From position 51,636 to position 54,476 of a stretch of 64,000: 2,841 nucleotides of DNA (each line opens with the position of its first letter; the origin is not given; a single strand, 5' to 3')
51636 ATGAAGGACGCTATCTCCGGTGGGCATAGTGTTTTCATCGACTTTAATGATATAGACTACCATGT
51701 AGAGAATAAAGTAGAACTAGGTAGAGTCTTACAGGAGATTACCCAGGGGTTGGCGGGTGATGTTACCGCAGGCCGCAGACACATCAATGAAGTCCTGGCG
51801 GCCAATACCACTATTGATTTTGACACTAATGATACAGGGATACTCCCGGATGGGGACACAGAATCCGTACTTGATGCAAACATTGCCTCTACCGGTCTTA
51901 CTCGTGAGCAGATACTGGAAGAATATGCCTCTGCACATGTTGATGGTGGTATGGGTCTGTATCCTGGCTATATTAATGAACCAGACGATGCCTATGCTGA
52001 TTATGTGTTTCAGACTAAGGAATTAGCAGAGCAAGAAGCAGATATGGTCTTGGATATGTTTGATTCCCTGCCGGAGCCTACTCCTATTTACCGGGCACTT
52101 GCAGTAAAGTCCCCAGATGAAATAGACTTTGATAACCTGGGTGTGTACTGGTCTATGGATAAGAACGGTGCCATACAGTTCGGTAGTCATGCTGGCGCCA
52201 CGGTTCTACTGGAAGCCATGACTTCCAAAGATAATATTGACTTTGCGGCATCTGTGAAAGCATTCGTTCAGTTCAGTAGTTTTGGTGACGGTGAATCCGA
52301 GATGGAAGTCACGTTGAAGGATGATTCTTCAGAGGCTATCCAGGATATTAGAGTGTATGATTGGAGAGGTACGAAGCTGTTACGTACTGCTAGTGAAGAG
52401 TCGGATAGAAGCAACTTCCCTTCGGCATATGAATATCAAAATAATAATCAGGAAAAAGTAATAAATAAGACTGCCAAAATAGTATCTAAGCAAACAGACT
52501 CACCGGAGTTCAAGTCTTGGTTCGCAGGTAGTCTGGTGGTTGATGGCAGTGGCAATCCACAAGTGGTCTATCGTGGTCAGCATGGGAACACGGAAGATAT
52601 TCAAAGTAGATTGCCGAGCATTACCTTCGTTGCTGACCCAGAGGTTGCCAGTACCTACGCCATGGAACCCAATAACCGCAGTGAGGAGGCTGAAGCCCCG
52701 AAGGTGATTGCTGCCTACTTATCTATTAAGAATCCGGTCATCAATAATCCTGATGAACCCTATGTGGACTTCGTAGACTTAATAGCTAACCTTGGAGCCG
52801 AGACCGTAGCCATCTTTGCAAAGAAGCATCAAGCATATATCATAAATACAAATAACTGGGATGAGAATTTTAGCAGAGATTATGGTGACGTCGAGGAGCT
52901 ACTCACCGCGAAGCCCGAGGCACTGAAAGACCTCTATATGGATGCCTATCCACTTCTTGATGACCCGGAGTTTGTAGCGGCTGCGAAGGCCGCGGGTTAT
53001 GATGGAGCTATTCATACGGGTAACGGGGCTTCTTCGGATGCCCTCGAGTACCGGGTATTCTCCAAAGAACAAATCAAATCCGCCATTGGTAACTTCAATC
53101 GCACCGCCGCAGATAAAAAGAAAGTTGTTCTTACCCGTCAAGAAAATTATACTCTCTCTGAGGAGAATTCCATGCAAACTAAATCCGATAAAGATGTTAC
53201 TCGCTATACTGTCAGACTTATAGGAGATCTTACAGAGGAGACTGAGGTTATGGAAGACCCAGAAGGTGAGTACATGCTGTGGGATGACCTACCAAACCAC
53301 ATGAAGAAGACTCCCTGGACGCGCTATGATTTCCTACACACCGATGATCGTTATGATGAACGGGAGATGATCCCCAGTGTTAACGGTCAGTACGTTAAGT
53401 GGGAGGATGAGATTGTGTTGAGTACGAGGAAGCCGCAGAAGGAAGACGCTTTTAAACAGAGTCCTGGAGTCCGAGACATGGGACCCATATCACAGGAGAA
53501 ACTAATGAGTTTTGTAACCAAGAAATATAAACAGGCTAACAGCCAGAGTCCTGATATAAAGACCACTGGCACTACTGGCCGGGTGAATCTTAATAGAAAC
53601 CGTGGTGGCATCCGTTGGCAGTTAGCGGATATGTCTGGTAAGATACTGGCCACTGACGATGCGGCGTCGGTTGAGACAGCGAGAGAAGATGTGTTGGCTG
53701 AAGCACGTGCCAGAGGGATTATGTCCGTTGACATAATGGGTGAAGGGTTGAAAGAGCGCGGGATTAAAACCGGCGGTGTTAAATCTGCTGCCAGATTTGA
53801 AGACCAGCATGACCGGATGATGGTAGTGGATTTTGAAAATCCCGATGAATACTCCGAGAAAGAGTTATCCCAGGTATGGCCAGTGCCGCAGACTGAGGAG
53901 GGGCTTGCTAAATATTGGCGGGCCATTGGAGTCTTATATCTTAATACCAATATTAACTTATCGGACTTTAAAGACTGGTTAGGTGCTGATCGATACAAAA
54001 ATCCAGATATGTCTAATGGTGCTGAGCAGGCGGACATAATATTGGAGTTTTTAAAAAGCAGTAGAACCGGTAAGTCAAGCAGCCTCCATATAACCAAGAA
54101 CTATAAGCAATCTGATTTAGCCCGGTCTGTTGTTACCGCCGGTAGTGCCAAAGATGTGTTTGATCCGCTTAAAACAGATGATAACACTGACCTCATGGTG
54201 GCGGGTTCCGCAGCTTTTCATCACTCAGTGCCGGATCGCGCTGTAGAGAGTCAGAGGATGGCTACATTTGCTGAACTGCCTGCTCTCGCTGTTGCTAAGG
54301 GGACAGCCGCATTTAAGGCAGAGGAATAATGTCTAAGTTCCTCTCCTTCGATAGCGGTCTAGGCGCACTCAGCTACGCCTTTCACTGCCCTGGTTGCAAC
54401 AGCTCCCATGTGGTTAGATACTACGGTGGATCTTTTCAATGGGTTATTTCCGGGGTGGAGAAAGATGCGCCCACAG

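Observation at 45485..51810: Recurring inter-module linker peptide; two copies are a perfect 31-nt direct DNA repeat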

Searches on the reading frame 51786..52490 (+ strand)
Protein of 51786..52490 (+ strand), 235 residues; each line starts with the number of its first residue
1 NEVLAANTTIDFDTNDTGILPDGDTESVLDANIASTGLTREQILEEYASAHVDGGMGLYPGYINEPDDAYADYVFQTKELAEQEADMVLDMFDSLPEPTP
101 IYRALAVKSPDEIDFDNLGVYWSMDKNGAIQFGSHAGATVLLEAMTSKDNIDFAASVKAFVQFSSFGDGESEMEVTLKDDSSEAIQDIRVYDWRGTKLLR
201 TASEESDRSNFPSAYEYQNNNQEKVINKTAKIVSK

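Call 102: search_protein_families(library=pfam, proteins=[window:51786-52490:+], max_evalue=1)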
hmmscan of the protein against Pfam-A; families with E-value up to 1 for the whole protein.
window:51786-52490:+ (235 aa): 1 family
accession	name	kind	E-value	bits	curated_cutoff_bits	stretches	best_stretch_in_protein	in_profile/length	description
PF18297.6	NFACT-R_2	-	0.0022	18.5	26.9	1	128-191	33-93/104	NFACT protein RNA binding domain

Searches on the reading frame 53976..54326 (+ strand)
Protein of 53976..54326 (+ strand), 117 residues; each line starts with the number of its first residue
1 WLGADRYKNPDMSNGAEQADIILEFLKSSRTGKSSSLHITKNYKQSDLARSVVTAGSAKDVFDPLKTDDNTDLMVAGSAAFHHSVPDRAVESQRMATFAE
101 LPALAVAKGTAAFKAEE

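Call 93: find_homologous_proteins(query=window:53976-54326:+, max_evalue=0.01)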
Query window:53976-54326:+: 45 candidates shared short words with the query, none scored E <= 0.01.

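Call 102: search_protein_families(library=pfam, proteins=[window:54000-54326:+], max_evalue=1)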
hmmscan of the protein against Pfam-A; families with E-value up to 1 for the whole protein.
window:54000-54326:+ (109 aa): 0 families
